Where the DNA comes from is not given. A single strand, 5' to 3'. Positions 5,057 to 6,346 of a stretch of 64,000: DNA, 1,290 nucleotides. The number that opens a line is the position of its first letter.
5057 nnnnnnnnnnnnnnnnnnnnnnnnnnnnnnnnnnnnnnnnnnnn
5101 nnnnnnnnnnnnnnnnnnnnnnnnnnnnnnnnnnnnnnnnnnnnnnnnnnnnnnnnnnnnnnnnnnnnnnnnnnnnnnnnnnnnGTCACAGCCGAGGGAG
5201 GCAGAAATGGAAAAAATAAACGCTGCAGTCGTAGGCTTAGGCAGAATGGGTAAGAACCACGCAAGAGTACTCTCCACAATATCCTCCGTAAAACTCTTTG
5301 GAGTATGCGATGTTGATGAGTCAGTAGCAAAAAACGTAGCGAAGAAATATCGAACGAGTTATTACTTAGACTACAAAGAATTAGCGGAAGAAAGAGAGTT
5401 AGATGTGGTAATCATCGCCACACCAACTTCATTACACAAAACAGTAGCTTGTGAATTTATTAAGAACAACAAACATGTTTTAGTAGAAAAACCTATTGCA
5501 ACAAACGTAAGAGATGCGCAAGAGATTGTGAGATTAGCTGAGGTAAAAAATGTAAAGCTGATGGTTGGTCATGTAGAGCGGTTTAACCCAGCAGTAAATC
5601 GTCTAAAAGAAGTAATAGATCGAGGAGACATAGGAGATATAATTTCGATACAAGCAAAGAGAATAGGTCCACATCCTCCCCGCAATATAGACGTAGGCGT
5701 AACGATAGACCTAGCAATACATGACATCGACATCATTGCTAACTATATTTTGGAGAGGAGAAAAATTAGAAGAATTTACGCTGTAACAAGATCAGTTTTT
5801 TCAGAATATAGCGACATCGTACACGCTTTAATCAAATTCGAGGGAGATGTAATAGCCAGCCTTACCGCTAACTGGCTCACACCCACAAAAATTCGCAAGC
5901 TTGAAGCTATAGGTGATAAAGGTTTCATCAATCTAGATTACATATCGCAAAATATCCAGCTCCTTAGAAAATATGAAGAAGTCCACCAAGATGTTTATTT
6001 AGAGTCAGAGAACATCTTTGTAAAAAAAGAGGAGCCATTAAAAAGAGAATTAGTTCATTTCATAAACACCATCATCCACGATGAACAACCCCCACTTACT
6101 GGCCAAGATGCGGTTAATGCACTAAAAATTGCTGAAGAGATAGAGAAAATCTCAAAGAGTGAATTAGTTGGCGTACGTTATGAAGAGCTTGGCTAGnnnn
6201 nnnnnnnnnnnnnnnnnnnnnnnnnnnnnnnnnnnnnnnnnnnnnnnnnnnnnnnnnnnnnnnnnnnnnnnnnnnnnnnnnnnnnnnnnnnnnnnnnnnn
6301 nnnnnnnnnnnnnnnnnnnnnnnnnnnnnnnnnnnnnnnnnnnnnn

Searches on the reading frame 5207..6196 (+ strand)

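Call 10: search_protein_families(library=pfam, proteins=[window:5207-6196:+], max_evalue=0.01)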
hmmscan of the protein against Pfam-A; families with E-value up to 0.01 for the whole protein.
window:5207-6196:+ (329 aa): 10 families
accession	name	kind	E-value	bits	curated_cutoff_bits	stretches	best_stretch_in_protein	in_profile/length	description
PF01408.29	GFO_IDH_MocA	-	3e-32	112.2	24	1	4-122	1-120/120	Oxidoreductase family, NAD-binding Rossmann fold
PF22725.1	GFO_IDH_MocA_C3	-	3.3e-15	56.6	27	1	131-241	2-123/124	GFO/IDH/MocA C-terminal domain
PF02894.22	GFO_IDH_MocA_C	-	7.1e-11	42.8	22.9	1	134-311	1-205/218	Oxidoreductase family, C-terminal alpha/beta domain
PF03447.22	NAD_binding_3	-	1.4e-05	26.2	24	1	10-120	1-115/116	Homoserine dehydrogenase, NAD binding domain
PF02254.24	TrkA_N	-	0.00029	21.6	23.8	1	7-109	2-104/116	TrkA-N domain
PF01118.30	Semialdhyde_dh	-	0.001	19.9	26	1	6-91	2-93/121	Semialdehyde dehydrogenase, NAD binding domain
PF19567.5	CpsB_CapC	-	0.0017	18.3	27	0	84-153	98-167/234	Capsular polysaccharide synthesis, CpsB/CapC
PF01488.26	Shikimate_DH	-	0.0024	18.4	24.3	1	4-75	13-86/138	Shikimate / quinate 5-dehydrogenase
PF01113.26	DapB_N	-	0.0036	17.8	25.6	1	5-90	2-93/124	Dihydrodipicolinate reductase, N-terminus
PF02423.21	OCD_Mu_crystall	-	0.0074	15.7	24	0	7-183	133-308/314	Ornithine cyclodeaminase/mu-crystallin family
